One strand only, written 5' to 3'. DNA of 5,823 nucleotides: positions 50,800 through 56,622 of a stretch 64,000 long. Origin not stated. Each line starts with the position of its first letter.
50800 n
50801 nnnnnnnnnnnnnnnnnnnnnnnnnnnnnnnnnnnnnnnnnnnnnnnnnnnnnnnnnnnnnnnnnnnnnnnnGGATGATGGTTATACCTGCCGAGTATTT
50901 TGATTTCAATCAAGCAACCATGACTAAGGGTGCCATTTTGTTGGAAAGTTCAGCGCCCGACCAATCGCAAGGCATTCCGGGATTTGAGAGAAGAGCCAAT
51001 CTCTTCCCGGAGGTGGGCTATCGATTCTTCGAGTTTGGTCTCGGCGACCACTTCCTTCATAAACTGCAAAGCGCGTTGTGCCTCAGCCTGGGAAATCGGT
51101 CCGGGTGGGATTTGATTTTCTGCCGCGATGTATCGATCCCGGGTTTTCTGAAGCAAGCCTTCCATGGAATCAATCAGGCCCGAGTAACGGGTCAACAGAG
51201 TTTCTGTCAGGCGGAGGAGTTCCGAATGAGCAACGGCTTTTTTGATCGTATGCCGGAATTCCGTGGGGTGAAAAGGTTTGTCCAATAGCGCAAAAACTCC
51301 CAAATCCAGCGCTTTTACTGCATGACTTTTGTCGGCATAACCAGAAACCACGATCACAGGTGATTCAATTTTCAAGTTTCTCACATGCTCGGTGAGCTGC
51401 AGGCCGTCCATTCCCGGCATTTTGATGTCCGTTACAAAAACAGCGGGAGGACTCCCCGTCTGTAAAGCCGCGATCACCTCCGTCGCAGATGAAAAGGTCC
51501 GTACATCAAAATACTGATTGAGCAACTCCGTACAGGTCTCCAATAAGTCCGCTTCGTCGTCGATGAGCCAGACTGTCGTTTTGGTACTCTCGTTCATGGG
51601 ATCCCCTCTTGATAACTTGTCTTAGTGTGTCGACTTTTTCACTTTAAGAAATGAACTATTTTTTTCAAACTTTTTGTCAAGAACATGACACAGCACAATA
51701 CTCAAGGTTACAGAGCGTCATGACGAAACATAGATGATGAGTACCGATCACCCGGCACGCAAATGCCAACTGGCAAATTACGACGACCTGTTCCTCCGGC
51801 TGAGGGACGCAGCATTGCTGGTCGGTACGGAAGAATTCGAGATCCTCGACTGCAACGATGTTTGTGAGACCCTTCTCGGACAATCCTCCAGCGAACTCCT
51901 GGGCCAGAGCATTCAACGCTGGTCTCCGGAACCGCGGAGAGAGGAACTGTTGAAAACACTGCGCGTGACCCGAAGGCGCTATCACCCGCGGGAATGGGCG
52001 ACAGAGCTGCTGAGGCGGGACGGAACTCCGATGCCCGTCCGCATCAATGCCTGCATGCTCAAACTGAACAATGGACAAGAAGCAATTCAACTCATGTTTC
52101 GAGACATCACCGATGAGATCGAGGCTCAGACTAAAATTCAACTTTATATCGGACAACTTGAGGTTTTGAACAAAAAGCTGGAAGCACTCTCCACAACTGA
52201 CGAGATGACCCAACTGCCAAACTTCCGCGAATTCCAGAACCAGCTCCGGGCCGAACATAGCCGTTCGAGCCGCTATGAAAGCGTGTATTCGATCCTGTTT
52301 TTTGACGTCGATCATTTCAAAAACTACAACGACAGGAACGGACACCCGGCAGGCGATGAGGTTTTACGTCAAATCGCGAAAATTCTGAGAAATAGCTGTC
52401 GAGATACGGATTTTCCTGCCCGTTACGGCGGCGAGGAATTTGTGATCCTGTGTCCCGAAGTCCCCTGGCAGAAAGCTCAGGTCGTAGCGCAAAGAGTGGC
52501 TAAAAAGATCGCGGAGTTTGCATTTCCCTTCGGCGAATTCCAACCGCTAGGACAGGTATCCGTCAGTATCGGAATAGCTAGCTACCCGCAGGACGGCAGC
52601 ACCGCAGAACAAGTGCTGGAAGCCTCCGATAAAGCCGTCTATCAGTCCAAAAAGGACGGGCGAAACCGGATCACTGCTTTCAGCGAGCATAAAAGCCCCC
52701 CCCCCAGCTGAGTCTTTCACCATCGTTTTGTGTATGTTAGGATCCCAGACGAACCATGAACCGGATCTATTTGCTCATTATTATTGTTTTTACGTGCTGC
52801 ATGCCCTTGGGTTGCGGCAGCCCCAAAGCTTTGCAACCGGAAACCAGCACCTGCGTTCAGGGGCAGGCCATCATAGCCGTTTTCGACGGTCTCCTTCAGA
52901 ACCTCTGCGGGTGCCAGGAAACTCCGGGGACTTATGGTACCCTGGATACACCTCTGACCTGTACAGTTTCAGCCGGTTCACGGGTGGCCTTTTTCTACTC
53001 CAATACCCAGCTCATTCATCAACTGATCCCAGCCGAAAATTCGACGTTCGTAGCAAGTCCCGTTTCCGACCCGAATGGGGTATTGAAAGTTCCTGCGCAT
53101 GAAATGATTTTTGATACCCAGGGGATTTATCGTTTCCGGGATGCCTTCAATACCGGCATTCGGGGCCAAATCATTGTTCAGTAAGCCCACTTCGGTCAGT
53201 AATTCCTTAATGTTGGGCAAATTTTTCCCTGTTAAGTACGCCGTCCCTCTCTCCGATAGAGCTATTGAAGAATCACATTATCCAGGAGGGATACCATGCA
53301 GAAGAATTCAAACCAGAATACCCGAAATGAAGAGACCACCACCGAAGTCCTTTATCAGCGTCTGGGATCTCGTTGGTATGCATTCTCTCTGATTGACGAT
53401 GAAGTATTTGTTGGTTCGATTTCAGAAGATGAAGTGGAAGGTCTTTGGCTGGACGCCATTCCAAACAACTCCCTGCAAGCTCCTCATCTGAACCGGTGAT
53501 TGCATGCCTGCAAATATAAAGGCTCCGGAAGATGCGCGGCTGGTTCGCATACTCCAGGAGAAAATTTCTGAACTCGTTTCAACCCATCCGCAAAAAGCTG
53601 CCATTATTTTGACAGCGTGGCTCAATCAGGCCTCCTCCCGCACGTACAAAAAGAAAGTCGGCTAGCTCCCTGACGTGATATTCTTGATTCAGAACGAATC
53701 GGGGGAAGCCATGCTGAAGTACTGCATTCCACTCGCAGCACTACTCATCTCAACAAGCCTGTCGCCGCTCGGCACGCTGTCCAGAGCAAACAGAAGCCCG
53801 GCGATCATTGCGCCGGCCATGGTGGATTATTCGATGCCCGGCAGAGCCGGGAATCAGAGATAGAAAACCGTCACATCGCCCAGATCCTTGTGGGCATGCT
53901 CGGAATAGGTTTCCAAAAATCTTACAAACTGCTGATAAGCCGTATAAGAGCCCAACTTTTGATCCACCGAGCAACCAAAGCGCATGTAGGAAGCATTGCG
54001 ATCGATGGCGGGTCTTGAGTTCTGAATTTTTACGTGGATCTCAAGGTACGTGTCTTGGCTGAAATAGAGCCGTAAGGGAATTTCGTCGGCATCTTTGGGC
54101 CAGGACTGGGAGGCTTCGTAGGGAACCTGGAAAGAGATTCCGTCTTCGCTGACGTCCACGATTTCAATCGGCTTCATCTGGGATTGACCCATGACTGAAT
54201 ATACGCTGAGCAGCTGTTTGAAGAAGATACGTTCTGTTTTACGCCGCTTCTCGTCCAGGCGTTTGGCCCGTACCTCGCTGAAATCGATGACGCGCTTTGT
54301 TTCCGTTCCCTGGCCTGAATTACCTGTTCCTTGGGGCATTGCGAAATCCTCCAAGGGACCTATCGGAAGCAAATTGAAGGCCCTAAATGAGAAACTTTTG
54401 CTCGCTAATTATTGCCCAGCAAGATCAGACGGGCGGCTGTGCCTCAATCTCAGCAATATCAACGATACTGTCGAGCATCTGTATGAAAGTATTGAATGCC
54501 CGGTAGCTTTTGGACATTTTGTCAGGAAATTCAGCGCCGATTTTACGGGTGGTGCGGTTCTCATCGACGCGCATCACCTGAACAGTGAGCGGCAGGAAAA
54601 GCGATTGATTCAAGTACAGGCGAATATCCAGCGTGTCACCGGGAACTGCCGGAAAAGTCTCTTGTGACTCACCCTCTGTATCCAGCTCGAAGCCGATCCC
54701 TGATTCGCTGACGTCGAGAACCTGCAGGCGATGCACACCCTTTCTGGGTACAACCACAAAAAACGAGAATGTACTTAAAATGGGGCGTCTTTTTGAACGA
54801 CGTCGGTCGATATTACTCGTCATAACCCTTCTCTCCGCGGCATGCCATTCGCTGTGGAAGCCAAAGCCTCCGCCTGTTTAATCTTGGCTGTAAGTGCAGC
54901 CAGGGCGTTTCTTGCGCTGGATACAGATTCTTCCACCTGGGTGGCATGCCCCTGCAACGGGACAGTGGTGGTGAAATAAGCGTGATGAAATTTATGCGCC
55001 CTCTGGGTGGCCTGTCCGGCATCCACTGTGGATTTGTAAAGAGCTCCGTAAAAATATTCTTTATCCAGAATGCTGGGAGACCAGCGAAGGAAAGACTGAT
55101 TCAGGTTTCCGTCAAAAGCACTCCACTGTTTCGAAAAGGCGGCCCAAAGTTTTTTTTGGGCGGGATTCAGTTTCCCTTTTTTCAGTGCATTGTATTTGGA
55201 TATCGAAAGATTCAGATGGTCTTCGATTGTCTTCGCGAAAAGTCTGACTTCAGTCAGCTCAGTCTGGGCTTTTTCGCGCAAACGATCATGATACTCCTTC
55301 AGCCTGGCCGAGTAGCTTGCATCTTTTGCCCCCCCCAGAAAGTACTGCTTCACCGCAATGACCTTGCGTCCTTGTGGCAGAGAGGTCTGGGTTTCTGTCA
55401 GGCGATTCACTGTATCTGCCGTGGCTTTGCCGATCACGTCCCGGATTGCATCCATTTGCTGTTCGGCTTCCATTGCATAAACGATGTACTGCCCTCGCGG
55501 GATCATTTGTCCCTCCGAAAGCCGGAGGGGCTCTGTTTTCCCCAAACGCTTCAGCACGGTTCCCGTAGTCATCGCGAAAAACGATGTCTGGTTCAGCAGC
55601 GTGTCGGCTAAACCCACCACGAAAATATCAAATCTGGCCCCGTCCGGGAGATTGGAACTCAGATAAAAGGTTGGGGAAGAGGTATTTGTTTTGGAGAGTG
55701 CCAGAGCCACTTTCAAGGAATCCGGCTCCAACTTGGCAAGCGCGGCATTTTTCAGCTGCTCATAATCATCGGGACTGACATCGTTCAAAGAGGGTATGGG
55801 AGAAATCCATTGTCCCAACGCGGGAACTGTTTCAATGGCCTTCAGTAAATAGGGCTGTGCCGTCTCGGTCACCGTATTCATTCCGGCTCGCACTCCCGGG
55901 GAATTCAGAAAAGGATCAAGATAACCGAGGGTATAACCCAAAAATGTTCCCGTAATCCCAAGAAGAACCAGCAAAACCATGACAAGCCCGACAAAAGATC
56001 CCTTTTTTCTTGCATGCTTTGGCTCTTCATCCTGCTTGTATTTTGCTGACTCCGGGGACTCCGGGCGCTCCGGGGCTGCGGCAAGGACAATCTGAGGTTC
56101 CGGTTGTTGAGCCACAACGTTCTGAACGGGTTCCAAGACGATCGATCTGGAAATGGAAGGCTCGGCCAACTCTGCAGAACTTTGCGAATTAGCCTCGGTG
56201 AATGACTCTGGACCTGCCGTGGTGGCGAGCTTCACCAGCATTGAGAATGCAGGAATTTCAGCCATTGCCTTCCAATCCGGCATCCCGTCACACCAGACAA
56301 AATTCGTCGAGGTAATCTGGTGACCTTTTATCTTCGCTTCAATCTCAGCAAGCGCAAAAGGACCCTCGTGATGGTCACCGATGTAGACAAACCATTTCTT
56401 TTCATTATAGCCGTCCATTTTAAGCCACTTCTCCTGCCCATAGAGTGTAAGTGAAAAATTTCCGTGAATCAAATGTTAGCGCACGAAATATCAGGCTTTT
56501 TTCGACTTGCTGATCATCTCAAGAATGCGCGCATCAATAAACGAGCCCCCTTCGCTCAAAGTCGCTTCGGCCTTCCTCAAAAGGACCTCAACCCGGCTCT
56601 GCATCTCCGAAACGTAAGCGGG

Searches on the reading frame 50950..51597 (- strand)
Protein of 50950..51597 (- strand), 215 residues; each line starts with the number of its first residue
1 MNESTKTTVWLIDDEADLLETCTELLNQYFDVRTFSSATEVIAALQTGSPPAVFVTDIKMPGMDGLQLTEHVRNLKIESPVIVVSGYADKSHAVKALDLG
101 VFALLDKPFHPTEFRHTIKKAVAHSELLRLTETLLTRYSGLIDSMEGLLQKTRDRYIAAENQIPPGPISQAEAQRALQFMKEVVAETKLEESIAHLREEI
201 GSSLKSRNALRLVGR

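Call 51: search_protein_families(library=pfam, proteins=[window:50950-51597:-], max_evalue=0.0001)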
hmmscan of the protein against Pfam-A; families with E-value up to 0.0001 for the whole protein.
window:50950-51597:- (215 aa): 1 family
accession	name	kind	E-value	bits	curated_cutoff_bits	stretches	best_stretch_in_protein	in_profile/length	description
PF00072.30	Response_reg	-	5.2e-23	81.8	30.2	1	9-118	1-110/111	Response regulator receiver domain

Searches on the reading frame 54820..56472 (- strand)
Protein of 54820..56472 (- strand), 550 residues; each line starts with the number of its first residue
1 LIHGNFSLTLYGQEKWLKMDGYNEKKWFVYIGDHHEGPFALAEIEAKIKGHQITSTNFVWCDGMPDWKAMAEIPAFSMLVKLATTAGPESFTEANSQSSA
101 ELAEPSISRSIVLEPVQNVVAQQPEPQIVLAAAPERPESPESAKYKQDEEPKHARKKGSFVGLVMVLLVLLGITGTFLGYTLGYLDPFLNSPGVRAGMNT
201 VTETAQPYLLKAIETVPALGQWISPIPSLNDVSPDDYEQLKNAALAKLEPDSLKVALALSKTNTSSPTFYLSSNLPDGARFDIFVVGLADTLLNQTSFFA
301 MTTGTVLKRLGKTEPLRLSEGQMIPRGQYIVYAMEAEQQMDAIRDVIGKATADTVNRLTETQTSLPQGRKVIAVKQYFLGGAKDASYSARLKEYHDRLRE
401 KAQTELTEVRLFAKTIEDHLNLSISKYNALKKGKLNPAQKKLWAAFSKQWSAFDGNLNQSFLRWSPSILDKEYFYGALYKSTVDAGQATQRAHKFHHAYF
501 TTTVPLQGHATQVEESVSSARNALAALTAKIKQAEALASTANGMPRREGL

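Call 51: search_protein_families(library=pfam, proteins=[window:54820-56472:-], max_evalue=0.0001)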
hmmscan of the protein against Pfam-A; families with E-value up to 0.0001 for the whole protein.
window:54820-56472:- (550 aa): 1 family
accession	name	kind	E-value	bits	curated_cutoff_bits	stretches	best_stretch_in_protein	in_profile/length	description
PF14237.11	GYF_2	-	7.3e-13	48.5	25.8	1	27-76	1-50/50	GYF domain 2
